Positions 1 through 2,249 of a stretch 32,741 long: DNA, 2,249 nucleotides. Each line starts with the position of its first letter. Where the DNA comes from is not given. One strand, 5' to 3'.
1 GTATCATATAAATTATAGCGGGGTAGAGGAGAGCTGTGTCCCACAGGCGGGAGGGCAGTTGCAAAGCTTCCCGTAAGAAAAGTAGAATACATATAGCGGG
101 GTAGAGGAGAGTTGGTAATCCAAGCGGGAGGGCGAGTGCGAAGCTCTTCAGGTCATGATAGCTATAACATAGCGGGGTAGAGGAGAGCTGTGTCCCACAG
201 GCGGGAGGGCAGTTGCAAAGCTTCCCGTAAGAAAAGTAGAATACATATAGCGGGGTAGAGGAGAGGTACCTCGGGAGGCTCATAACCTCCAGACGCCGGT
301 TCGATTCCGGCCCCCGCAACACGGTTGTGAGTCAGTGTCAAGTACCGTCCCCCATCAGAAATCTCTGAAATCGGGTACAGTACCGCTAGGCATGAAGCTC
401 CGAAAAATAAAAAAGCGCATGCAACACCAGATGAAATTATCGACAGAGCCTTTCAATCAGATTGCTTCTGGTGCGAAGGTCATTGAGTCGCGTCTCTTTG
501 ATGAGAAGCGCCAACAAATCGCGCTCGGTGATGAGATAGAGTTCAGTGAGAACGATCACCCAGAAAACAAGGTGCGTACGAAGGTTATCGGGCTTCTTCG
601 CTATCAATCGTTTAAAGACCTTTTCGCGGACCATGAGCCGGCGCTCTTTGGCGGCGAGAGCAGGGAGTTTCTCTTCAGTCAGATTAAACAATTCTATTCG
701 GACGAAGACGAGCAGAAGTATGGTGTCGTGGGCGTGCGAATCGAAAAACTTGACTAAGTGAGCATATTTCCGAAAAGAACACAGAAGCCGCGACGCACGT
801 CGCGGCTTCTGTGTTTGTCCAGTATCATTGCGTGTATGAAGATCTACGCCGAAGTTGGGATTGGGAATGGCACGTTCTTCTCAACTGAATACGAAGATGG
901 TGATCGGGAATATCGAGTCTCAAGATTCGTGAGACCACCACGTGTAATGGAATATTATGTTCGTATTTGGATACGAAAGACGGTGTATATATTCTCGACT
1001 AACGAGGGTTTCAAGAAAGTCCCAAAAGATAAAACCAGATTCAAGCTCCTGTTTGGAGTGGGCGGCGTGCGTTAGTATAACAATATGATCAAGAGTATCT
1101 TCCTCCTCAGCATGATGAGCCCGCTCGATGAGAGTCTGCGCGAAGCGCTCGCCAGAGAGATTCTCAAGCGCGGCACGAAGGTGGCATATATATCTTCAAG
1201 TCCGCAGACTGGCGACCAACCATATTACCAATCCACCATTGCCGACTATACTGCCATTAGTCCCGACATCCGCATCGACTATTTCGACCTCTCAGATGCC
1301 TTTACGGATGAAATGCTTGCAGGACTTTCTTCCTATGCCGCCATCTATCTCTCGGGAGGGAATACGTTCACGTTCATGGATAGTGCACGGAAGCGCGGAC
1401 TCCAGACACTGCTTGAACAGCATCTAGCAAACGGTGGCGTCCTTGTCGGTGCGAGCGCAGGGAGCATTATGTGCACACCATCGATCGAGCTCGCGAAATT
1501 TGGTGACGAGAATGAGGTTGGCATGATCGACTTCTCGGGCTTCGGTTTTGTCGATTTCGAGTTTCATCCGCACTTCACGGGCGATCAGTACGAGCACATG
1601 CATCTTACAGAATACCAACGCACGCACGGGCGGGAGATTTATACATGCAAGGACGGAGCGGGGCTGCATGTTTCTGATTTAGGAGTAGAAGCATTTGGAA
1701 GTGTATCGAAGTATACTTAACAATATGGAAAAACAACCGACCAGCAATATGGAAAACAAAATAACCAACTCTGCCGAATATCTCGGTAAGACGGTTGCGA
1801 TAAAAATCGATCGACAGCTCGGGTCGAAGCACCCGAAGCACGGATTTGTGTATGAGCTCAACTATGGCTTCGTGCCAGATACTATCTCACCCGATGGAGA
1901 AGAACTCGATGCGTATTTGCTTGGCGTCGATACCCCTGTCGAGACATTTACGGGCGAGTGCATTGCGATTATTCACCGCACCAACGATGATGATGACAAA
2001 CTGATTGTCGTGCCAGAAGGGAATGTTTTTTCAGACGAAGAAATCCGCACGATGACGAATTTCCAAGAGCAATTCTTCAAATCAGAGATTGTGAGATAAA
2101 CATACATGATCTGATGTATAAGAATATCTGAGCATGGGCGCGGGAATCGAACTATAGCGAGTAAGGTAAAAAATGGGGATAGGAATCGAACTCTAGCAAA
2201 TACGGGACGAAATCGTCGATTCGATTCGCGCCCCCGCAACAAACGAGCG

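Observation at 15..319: Stack of pseudo 5' halves of tRNA-Met, each behind a promoter-like box, directly upstream of the real tRNA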

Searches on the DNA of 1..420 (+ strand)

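Call 29: search_rna_families(source=window, start=1, end=420, threshold=evalue, max_evalue=10, show_alignments=3)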
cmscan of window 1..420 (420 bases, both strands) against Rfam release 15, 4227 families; matches with E-value up to 10: 5.
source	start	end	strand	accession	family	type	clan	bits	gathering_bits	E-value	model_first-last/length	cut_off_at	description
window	249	319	+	RF00005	tRNA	Gene; tRNA;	CL00001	58.9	29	2.4e-12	1-71/71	no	tRNA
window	91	262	+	RF02200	TTC28-AS1_3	Gene; lncRNA;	-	20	55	1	1-184/184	no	TTC28 antisense RNA 1 conserved region 3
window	352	414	+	RF03002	lysM-Prevotella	Cis-reg;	-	17.3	66.6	5.7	1-66/66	no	lysM-Prevotella RNA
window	228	312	+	RF02158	NPPA-AS1_3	Gene; lncRNA;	-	11.8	55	3.6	1-108/108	no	NPPA antisense RNA 1 conserved region 3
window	295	311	+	RF04321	tmRNA_permuted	Gene;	-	9.8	47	8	36-52/213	no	permuted transfer-messenger RNA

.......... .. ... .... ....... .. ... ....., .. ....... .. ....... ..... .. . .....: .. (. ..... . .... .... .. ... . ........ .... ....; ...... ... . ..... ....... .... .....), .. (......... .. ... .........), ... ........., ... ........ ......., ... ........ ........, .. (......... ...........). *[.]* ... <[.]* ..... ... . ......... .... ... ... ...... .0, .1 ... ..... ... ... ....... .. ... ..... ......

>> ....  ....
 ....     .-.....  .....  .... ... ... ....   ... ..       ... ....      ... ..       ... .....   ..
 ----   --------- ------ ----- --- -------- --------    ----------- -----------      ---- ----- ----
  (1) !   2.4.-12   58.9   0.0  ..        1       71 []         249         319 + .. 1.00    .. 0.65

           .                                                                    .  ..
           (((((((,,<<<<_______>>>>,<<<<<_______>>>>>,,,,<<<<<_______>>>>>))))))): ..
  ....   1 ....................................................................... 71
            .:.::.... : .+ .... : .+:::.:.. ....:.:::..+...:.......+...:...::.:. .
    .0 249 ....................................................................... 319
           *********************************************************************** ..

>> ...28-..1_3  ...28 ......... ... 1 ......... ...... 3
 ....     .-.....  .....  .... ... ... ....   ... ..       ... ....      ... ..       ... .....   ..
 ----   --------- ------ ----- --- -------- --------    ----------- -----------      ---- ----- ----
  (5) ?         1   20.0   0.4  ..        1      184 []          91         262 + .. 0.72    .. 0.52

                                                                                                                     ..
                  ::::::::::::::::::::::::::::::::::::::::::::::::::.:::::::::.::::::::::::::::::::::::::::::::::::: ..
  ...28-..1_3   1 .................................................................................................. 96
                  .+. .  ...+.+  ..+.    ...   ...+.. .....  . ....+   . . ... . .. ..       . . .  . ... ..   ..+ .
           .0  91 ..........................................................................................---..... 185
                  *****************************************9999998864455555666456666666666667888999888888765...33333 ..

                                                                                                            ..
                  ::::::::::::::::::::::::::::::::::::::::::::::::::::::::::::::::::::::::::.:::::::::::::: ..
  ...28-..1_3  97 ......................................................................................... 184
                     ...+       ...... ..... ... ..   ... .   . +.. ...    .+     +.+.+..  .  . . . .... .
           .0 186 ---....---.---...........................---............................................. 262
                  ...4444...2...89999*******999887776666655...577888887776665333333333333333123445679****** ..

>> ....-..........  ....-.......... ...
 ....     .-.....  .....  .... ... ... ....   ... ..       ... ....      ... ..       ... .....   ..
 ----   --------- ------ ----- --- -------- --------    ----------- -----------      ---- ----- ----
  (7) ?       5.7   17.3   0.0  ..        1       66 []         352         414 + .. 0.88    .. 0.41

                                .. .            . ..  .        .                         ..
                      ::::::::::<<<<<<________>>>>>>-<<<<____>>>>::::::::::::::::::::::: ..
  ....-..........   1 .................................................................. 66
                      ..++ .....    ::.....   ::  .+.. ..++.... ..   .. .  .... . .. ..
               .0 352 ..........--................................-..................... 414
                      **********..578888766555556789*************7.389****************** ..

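Call 57: search_dna_similar(query=window:249-319:+, collection=ecoli_genomes, mode=distant, max_evalue=10, max_rows=5)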
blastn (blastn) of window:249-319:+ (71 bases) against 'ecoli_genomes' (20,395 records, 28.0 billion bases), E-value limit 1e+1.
Records with a match: 5426; places in all: 21247; records where one place covers at least 80% of the query: 5426.
Genomes with a match: 5426 of 5426; with a place that covers at least 80% of the query: 5426. Places per genome that has any: lowest 1, median 4, highest 8. On chromosomes: 21243 places; on plasmids: 4.
Best place of each record, by identity: 60-80% 5426.
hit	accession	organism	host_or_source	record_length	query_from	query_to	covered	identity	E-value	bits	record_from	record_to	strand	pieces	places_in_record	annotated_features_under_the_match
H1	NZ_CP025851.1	Escherichia coli strain 510016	Homo sapiens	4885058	2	71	99%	78.1%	8e-5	55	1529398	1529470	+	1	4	tRNA-Met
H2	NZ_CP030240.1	Escherichia coli strain ER1709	-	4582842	2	71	99%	78.1%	8e-5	55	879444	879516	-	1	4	tRNA-Met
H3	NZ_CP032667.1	Escherichia coli str. K-12 substr. MG1655 strain K-12 ...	Laboratory strain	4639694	2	71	99%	78.1%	8e-5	55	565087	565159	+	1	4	tRNA-Met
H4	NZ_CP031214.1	Escherichia coli strain C600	Homo sapiens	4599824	2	71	99%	78.1%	8e-5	55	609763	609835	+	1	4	tRNA-Met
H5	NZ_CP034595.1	Escherichia coli strain WCHEC035053S1G0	missing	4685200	2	71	99%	78.1%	8e-5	55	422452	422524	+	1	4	tRNA-Met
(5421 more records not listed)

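Call 59: get_annotated_region(hit=H3, flank=1200)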
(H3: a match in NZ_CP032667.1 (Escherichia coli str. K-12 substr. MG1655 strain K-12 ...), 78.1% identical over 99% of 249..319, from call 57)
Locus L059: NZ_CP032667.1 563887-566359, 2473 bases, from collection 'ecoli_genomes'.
description: Escherichia coli str. K-12 substr. MG1655 strain K-12 chromosome, complete genome
organism: Escherichia coli str. K-12 substr. MG1655 strain K-12 substr. MG1655 (NCBI taxid 511145)
replicon: chromosome; assembly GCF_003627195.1
host: -; source: Laboratory strain; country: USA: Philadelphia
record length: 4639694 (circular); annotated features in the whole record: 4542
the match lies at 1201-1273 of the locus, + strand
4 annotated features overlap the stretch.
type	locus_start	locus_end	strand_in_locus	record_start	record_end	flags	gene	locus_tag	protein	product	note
CDS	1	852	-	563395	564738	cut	argG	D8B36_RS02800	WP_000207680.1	argininosuccinate synthase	-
tRNA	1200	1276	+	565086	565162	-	-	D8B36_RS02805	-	tRNA-Met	-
CDS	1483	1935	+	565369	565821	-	rimP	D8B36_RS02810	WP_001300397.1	ribosome maturation factor RimP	-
CDS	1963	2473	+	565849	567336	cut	nusA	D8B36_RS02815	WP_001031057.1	transcription termination factor NusA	-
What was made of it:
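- The best E. coli match is metY, at 4 places per genome, next to rimP-nusA (calls 57, 59).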

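Call 77: build_rna_model(alignment_id=A6, structure=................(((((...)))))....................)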
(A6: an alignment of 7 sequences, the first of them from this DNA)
Model R2 built from alignment A6 (7 sequences, 49 columns); structure: as given.
model positions 49; base pairs 5; branch points 0; effective number of sequences 3.47; information 1.128 bits per position. Calibrated on 0.2 Mb of random sequence (short: E-values are rough).
structure used (alignment columns):
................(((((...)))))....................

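Call 78: search_with_rna_model(model_id=R2, sources=[window, L002, L003, L004, L005, L006, L008, L009, L010, L012, L013, L014, L016, L017, L018, L019, L020, L021, L025, L028, L030, L036, L037, L038, L039, L041, L043, L054], max_evalue=0.000001, make_alignment=true)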
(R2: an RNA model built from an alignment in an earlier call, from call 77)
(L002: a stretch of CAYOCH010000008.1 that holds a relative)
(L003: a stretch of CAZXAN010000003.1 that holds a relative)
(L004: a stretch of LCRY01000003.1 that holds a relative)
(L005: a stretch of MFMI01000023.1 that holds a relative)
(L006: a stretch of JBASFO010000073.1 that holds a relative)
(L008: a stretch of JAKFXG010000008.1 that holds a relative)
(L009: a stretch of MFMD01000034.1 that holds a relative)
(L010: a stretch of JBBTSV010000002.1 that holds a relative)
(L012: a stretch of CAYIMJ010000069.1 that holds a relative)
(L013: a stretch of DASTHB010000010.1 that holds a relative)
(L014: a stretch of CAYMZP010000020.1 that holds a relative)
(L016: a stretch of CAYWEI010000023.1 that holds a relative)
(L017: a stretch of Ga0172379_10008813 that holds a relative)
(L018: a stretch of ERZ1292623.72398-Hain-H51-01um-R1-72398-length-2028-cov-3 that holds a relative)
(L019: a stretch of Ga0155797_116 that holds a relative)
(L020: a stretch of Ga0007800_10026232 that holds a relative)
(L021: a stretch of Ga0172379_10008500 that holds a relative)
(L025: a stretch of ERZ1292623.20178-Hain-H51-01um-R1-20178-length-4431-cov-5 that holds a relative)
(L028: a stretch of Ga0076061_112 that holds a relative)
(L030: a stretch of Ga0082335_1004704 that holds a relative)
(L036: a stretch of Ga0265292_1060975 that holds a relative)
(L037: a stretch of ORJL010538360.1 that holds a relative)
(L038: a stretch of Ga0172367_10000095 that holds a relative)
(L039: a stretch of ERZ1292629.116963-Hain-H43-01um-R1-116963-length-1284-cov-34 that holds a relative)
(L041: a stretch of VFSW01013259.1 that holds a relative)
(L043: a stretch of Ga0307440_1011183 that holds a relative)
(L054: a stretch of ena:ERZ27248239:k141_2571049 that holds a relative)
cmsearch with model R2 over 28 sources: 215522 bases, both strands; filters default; matches with E-value up to 0.000001: 28.
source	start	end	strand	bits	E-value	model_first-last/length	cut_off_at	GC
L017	7205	7253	+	79.4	1.1e-17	1-49/49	no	0.65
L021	12657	12705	-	78.9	1.5e-17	1-49/49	no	0.67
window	18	66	+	77.9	2.6e-17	1-49/49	no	0.65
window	172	220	+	77.9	2.6e-17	1-49/49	no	0.65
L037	5856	5904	+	76.8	5.1e-17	1-49/49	no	0.67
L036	215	263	-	72.7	5.2e-16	1-49/49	no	0.67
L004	109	157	+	70.9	1.5e-15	1-49/49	no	0.67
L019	1465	1513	+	70.7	1.7e-15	1-49/49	no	0.63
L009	2571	2618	-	67.2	1.2e-14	1-49/49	no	0.65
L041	8657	8704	-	60.7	5.2e-13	1-49/49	no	0.71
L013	7512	7559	+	60.5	5.5e-13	1-49/49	no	0.6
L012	293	340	-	60.1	7.2e-13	1-49/49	no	0.77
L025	2372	2419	-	59.9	7.8e-13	1-49/49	no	0.67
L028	9553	9600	-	58.2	2.1e-12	1-49/49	no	0.6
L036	142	189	-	57.6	3.1e-12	1-49/49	no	0.58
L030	1144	1191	-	55.2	1.2e-11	1-49/49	no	0.65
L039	377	424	-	54.8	1.5e-11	1-49/49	no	0.58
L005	652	699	-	53.4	3.3e-11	1-49/49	no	0.58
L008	2511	2558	-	53.1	3.9e-11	1-49/49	no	0.56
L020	134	182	+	53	4.2e-11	1-49/49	no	0.63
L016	1499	1547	+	52.7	4.8e-11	1-49/49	no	0.67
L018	88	134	-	51.5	9.6e-11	1-49/49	no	0.74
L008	2588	2635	-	50.4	1.8e-10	1-49/49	no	0.56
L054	2244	2291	+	49.3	3.4e-10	1-49/49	no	0.6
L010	684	731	-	48.9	4.3e-10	1-49/49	no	0.62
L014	79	126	-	38.3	1.9e-07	1-49/49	no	0.67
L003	915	962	-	38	2.2e-07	1-49/49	no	0.54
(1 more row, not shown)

Alignment A7: 28 matches aligned to the model, 58 columns, each read 5' to 3' on its own strand. Consensus structure (alignment columns), stored with it:
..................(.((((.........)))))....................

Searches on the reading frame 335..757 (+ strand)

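Call 7: search_protein_families(library=pfam, proteins=[window:335-757:+])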
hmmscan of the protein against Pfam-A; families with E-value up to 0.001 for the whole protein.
window:335-757:+ (140 aa): 1 family
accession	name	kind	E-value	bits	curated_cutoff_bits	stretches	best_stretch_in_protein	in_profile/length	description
PF04266.20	ASCH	-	3e-10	41.1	21.2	1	33-139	1-102/103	ASCH domain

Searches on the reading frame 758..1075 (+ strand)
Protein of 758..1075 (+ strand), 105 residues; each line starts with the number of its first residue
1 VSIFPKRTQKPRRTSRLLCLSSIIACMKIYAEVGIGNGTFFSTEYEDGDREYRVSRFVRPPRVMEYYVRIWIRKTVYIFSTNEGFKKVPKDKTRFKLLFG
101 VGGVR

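Call 66: search_protein_families(library=pfam, proteins=[window:758-1075:+], max_evalue=1)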
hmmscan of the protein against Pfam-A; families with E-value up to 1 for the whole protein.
window:758-1075:+ (105 aa): 3 families
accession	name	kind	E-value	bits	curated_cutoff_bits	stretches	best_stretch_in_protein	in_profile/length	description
PF13122.11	DUF3977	-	1.3e-14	54.6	25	1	30-101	3-75/77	Protein of unknown function (DUF3977)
PF20405.4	DUF6695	-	0.087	13.6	25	1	34-58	6-30/79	DUF6695 C-terminal domain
PF21427.2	Gp7_5th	-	0.13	12.8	27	1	24-55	16-47/96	Baseplate wedge protein gp7, domain V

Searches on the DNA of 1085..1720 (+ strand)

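Call 71: search_with_rna_model(model_id=R1, sources=[L060, L061, L062, L057, L001], max_evalue=1)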
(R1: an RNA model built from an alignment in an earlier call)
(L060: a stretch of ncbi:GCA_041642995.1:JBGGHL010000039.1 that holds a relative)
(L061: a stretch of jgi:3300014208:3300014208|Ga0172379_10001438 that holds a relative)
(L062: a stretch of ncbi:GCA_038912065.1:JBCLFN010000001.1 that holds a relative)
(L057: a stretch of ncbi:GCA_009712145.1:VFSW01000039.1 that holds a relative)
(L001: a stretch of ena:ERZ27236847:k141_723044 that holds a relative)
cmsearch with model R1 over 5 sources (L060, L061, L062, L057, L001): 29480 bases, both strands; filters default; matches with E-value up to 1: 5.
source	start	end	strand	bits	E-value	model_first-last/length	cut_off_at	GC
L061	2561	2600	+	30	3e-06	1-49/49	no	0.6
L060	2115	2144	+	24.9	5.2e-05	1-49/49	no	0.7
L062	2140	2169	+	24.9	5.2e-05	1-49/49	no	0.7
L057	3434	3463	+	24.9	5.2e-05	1-49/49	no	0.7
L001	11261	11271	+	11.8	0.091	1-49/49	no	0.73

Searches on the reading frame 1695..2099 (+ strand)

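Call 66: search_protein_families(library=pfam, proteins=[window:1695-2099:+], max_evalue=1)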
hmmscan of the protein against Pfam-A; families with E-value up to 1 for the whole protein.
window:1695-2099:+ (134 aa): 1 family
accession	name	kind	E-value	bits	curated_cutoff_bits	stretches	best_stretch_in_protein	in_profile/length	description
PF00719.24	Pyrophosphatase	-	4.8e-09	36.6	23.5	1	28-127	14-111/153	Inorganic pyrophosphatase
